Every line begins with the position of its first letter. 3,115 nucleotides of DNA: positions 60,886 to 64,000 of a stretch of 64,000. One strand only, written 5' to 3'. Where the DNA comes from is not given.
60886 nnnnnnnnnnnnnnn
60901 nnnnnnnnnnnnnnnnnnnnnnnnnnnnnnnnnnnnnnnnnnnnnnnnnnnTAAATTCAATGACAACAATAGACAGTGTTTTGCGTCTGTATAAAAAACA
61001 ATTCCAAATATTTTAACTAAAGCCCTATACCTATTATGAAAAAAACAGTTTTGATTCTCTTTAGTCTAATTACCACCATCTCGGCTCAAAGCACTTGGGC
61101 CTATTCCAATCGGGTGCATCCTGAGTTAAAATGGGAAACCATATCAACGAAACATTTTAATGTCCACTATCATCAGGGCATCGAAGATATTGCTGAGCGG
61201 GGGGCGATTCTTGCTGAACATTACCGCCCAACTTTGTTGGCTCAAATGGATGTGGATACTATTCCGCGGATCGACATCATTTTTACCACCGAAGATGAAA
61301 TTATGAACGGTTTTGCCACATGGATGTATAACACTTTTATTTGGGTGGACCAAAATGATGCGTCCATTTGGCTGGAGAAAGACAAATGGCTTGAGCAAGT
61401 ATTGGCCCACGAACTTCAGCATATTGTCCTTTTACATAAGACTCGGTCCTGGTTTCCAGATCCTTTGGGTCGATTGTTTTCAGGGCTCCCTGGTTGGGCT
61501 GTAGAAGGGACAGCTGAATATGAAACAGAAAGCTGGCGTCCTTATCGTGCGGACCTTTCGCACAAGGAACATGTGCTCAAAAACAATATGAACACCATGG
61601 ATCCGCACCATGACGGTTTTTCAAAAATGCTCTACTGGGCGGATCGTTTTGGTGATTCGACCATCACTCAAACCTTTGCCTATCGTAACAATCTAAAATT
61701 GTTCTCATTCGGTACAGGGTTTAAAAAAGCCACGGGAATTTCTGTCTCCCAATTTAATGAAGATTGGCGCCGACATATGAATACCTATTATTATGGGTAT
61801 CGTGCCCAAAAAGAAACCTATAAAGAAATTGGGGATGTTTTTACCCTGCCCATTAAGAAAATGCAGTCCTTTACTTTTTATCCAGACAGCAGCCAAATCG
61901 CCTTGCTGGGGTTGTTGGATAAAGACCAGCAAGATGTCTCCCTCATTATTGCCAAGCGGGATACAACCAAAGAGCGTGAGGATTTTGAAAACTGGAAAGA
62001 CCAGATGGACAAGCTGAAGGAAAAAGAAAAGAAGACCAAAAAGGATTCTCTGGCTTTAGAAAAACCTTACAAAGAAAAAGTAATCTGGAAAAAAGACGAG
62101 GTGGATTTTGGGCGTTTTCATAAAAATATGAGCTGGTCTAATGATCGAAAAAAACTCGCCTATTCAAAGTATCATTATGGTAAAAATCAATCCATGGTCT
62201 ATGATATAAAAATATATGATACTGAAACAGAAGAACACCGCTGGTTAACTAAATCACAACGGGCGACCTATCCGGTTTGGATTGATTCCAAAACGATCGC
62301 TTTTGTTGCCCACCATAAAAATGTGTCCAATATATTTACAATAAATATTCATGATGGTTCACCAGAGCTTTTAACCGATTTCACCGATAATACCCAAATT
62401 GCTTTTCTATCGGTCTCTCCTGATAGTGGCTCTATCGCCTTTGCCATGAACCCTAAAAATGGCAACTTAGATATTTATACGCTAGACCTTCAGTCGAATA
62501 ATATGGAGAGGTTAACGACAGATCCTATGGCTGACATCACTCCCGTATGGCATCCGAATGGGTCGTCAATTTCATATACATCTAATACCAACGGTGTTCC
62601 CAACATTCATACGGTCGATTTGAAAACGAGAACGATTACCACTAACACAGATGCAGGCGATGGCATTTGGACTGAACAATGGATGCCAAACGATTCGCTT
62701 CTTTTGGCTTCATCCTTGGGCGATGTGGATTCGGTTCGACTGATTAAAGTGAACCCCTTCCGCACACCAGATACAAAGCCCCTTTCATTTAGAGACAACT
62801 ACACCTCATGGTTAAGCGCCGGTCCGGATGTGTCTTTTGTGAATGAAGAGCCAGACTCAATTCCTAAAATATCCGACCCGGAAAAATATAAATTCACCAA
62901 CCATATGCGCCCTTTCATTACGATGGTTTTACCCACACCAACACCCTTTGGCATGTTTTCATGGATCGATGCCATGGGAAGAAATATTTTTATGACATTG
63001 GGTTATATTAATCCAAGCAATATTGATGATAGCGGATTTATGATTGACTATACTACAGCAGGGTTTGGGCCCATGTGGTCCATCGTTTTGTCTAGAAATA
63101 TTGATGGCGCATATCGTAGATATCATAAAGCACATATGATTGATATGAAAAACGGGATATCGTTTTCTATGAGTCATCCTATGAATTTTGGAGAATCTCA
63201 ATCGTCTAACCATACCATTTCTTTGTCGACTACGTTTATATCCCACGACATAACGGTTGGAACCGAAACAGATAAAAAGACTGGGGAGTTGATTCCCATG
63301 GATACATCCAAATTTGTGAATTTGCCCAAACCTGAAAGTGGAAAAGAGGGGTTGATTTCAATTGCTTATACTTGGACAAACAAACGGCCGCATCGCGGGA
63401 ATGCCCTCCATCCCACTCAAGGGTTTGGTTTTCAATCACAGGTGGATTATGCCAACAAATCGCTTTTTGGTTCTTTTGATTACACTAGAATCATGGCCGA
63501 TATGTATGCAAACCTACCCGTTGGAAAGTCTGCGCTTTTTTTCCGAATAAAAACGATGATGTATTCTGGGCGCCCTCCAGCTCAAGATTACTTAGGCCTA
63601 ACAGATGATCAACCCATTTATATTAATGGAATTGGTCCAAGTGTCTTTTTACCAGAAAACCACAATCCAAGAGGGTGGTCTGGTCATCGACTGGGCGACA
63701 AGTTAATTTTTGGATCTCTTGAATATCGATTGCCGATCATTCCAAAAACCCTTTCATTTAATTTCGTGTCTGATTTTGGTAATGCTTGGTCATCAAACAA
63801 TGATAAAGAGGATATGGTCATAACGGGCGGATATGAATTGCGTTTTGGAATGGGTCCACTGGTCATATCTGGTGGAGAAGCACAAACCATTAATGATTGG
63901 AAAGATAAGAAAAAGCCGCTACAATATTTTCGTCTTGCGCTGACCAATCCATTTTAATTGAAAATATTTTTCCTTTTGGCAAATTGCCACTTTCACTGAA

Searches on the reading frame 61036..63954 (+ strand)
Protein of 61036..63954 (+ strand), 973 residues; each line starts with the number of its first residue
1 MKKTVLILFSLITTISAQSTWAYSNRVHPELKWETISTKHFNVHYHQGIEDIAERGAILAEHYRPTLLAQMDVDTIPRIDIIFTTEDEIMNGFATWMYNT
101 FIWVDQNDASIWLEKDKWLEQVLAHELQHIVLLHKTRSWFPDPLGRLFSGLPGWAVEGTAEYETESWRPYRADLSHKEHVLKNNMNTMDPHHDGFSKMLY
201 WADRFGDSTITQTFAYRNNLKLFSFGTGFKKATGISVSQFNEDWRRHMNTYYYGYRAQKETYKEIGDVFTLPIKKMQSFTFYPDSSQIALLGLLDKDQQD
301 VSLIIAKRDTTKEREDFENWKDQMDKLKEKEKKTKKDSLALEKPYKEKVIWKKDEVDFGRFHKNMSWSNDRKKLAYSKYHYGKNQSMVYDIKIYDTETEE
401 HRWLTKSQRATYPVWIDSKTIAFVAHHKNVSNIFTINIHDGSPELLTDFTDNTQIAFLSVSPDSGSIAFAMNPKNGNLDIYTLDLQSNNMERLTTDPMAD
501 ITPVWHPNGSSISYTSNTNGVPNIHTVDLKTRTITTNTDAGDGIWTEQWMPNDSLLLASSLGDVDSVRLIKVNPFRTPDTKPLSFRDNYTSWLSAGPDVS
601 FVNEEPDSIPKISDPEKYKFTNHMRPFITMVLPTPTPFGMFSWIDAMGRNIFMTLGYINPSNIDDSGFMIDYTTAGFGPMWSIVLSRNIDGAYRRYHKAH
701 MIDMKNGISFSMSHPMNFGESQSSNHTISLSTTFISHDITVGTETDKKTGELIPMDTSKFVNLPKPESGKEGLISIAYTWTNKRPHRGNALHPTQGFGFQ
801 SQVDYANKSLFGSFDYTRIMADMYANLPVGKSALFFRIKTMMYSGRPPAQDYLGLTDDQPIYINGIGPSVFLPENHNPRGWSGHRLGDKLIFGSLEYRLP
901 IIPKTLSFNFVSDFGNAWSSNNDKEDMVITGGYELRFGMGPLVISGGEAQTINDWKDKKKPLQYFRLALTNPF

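Call 49: search_protein_families(library=ncbifam, proteins=[window:61036-63954:+], max_evalue=0.00001)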
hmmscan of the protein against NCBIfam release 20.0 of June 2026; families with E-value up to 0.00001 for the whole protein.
window:61036-63954:+ (973 aa): 4 families
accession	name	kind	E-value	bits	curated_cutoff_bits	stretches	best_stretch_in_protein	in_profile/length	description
TIGR02800.1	propeller_TolB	equivalog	6.9e-25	87.8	343.15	1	378-558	163-339/418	Tol-Pal system beta propeller repeat protein TolB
NF002183.0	PRK01029.1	equivalog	1.8e-12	47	405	1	458-566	286-394/429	Tol-Pal system protein TolB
NF053518.1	DipepPtdsDpp5Prph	equivalog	9.4e-09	34.3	900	0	364-472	16-125/655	dipeptidyl-peptidase Dpp5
NF003124.0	PRK04043.1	equivalog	4.6e-08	32.3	428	1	409-533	189-312/419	Tol-Pal system protein TolB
